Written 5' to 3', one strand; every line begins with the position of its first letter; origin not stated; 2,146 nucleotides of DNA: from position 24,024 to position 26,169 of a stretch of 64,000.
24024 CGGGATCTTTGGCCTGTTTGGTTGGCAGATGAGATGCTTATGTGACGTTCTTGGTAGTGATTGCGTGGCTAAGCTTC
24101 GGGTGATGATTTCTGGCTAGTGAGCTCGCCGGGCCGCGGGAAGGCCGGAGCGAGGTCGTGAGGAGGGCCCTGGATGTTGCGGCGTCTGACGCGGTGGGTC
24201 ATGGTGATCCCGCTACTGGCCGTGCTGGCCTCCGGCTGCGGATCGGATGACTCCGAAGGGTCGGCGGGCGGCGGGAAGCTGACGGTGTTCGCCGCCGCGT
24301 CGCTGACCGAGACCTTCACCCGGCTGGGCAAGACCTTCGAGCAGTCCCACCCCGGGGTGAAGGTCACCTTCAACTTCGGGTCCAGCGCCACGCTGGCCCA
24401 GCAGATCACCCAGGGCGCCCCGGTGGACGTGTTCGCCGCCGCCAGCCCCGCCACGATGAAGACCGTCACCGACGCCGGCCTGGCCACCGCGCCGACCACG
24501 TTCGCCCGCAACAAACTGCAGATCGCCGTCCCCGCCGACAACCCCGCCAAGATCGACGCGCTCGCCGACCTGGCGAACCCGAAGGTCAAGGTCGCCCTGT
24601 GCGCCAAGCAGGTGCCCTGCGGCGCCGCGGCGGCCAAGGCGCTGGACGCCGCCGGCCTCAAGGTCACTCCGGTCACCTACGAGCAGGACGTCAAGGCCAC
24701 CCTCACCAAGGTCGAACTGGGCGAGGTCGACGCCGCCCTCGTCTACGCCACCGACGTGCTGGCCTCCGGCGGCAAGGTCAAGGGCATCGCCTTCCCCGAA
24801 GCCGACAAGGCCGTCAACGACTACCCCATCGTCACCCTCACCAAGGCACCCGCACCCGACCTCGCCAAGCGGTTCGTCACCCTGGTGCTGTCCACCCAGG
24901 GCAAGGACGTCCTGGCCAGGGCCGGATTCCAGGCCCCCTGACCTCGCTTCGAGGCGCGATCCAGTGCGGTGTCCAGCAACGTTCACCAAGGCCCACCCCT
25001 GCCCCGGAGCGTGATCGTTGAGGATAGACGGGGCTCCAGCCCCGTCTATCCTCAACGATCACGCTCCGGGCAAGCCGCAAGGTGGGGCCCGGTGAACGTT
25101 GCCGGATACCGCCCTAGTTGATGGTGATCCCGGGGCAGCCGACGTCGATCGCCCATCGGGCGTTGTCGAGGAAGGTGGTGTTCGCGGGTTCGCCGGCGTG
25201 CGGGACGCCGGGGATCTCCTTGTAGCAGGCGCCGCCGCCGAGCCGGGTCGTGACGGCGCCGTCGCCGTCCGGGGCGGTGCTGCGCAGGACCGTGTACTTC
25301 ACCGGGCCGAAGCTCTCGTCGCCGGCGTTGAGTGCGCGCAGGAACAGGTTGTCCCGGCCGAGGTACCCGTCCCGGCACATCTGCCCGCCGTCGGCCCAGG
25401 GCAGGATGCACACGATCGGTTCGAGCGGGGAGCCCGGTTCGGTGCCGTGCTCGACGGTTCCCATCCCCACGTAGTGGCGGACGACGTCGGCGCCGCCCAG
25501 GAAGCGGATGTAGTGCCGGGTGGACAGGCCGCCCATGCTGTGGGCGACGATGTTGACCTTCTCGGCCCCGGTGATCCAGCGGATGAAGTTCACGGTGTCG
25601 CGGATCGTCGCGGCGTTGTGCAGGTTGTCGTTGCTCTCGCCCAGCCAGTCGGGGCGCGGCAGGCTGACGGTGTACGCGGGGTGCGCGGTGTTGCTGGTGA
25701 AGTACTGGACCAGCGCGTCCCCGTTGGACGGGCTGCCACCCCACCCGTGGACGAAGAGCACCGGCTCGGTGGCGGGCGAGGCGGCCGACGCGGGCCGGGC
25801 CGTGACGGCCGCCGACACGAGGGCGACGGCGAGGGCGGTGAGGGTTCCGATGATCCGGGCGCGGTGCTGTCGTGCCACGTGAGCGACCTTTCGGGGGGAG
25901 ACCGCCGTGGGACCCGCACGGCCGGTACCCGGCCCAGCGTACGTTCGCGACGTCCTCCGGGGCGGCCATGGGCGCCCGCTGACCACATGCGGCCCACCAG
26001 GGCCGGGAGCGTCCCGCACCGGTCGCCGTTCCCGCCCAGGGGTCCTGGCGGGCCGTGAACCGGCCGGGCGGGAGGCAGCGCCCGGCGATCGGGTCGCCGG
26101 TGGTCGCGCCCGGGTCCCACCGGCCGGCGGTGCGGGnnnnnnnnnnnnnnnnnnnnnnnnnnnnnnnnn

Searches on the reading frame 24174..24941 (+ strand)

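Call 65: search_protein_families(library=pfam, proteins=[window:24174-24941:+], max_evalue=0.00001)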
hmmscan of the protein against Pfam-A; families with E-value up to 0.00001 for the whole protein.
window:24174-24941:+ (255 aa): 3 families
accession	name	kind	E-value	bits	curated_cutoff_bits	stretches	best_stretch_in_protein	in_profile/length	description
PF13531.11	SBP_bac_11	-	3.6e-51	174.6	25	1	36-253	1-227/227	Bacterial extracellular solute-binding protein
PF01547.30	SBP_bac_1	-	3.9e-24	86.6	26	1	41-244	1-306/307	Bacterial extracellular solute-binding protein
PF04069.17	OpuAC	-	9.2e-08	32.4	21.2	1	56-205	25-191/257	Substrate binding domain of ABC-type glycine betaine transport system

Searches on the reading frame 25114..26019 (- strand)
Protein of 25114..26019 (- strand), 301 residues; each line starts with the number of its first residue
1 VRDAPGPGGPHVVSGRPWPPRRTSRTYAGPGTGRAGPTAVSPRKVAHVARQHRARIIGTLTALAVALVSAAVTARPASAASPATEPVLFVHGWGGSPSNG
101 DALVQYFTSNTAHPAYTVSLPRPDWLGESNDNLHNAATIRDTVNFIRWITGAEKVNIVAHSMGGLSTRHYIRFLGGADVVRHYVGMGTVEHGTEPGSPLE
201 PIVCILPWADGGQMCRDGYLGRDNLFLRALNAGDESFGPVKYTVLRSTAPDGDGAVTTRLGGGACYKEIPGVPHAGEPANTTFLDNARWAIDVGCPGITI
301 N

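Call 65: search_protein_families(library=pfam, proteins=[window:25114-26019:-], max_evalue=0.00001)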
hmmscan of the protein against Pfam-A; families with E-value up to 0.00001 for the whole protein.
window:25114-26019:- (301 aa): 2 families
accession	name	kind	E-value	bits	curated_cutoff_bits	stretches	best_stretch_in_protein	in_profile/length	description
PF01674.24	Lipase_2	-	1.3e-09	38.4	20.3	1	85-180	2-102/219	Lipase (class 2)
PF00561.26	Abhydrolase_1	-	9.2e-08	32.5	25.8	1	86-208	2-116/245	alpha/beta hydrolase fold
